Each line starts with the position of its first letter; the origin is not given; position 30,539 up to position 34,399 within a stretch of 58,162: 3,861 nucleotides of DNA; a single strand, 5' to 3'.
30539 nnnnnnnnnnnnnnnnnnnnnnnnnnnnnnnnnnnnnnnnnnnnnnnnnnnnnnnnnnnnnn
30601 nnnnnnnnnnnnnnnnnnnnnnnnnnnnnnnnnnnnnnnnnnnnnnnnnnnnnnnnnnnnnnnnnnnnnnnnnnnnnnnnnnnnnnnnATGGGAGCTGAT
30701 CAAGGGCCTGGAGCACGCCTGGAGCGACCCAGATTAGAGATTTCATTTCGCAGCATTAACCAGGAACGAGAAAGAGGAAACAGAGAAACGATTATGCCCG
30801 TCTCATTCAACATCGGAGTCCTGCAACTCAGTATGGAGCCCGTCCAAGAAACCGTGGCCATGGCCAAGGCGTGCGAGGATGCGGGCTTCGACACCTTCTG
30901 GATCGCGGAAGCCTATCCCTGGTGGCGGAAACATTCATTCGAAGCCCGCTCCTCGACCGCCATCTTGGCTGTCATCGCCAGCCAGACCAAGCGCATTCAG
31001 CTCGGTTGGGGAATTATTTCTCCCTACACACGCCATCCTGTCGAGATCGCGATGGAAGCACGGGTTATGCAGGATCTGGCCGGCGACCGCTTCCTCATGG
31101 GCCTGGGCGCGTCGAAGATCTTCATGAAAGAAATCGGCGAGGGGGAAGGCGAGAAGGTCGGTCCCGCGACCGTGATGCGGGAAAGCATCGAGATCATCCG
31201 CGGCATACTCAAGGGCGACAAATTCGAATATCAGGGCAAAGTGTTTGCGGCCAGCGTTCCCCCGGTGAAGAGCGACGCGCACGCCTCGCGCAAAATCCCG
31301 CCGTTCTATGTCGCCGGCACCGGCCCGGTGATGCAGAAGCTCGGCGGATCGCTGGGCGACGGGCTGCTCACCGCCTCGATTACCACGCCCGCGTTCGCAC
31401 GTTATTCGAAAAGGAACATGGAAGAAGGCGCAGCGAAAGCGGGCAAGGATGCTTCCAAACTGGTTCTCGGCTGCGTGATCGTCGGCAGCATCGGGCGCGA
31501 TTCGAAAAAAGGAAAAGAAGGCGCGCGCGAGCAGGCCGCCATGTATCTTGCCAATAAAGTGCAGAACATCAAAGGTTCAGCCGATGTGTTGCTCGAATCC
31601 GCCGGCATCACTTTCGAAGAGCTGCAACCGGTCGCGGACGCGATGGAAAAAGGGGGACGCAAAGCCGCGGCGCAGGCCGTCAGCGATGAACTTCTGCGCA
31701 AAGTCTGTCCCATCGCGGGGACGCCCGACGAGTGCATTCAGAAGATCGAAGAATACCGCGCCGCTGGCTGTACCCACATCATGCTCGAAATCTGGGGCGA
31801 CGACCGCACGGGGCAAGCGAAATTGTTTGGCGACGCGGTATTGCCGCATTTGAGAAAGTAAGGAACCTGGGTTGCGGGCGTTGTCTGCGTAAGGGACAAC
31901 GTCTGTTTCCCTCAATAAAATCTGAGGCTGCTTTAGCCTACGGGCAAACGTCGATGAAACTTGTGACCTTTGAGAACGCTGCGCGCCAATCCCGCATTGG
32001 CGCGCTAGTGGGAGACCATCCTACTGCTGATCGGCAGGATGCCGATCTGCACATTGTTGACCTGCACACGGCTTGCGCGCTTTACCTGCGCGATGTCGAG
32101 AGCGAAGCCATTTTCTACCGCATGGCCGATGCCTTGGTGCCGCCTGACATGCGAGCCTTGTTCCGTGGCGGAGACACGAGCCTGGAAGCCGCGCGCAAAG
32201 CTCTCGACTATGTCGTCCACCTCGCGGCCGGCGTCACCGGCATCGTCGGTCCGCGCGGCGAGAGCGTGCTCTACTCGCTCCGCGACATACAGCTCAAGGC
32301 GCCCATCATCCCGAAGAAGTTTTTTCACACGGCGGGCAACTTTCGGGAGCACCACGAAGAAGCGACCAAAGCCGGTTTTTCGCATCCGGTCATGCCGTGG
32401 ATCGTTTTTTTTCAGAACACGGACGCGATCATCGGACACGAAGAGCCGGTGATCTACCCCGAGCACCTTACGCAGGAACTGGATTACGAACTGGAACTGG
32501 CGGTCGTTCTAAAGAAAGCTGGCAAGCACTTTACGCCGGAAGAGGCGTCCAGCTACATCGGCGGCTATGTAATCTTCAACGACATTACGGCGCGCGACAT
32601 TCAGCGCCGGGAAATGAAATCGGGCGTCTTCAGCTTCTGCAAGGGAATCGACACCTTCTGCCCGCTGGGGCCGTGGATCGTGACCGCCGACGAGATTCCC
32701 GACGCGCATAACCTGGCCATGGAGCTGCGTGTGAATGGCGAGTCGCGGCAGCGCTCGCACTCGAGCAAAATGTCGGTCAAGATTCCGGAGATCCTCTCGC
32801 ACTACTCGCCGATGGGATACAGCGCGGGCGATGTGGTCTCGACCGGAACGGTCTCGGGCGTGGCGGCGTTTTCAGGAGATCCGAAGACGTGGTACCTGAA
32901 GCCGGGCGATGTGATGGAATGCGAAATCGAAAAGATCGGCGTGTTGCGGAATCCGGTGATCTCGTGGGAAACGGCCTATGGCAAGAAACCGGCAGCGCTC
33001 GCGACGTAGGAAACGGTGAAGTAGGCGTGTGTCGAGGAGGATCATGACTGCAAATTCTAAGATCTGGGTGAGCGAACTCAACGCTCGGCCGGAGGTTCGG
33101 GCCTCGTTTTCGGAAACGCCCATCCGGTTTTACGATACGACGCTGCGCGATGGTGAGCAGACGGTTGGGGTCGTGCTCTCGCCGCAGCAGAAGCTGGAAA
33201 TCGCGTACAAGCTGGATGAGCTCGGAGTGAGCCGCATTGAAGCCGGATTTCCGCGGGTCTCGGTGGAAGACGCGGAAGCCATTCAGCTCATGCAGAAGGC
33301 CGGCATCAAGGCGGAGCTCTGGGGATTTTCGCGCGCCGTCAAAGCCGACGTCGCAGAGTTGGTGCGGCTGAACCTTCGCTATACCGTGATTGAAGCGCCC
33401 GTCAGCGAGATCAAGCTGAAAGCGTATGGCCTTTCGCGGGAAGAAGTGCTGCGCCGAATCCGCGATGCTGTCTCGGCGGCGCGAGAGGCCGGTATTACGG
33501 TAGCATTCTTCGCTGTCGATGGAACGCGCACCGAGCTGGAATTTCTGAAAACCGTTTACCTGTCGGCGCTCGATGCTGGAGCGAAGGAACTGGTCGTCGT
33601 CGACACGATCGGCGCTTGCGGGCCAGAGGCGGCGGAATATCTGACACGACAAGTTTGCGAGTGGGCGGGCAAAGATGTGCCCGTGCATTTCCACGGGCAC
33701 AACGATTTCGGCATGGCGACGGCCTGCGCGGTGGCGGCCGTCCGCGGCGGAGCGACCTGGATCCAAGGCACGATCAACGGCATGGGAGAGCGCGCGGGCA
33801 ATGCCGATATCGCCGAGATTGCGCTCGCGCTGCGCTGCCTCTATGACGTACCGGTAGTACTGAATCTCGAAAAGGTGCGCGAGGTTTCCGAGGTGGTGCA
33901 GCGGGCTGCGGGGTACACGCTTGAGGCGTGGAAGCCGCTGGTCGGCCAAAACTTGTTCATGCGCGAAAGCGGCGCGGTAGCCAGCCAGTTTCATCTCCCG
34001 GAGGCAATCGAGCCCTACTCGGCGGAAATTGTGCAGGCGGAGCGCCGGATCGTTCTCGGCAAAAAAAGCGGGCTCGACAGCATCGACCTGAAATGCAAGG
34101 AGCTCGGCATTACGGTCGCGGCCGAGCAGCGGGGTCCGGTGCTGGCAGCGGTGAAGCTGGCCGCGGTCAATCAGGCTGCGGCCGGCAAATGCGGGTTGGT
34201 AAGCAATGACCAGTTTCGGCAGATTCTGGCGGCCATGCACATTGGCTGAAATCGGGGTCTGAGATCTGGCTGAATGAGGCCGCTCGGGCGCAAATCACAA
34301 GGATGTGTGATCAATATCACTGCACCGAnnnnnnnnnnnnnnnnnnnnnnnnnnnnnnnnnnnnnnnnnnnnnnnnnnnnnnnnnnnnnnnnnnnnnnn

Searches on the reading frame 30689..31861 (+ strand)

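Call 5: search_protein_families(library=pfam, proteins=[window:30689-31861:+], max_evalue=0.1)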
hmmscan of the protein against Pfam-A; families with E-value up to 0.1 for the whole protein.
window:30689-31861:+ (390 aa): 2 families
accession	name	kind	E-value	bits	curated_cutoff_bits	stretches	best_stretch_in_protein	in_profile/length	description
PF00296.26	Bac_luciferase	-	4.6e-56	190.9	27.9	1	46-363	15-314/314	Luciferase-like monooxygenase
PF17156.9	GAPES2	-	0.011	16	27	1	310-366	40-95/204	Gammaproteobacterial periplasmic sensor domain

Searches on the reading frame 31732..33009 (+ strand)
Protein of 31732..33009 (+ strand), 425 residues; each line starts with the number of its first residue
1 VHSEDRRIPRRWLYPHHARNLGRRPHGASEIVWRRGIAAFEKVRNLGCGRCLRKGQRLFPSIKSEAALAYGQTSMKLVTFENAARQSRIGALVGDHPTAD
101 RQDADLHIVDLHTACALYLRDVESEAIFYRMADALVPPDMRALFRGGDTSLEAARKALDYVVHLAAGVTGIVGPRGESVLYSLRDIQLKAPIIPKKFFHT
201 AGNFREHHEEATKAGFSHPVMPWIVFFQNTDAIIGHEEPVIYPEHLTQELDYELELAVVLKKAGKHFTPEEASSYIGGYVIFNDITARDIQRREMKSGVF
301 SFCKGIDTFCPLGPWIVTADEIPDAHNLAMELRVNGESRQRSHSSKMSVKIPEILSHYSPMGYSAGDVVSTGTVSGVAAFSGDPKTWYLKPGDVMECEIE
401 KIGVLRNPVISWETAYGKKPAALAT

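Call 5: search_protein_families(library=pfam, proteins=[window:31732-33009:+], max_evalue=0.1)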
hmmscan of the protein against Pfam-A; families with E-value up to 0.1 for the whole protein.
window:31732-33009:+ (425 aa): 1 family
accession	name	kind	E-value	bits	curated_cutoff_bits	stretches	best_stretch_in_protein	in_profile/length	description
PF01557.24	FAA_hydrolase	-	4.9e-67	226.2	23.9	1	197-409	2-213/214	Fumarylacetoacetate (FAA) hydrolase C-terminal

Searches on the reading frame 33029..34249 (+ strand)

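Call 5: search_protein_families(library=pfam, proteins=[window:33029-34249:+], max_evalue=0.1)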
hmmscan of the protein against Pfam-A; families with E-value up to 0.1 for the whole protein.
window:33029-34249:+ (406 aa): 2 families
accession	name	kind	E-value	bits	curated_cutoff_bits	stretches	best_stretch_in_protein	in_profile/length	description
PF00682.25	HMGL-like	-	1.4e-62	211.9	29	1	32-290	2-260/260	HMGL-like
PF22617.1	HCS_D2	-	0.00025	21.8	27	1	305-380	2-79/82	Homocitrate synthase post-HMGL domain-like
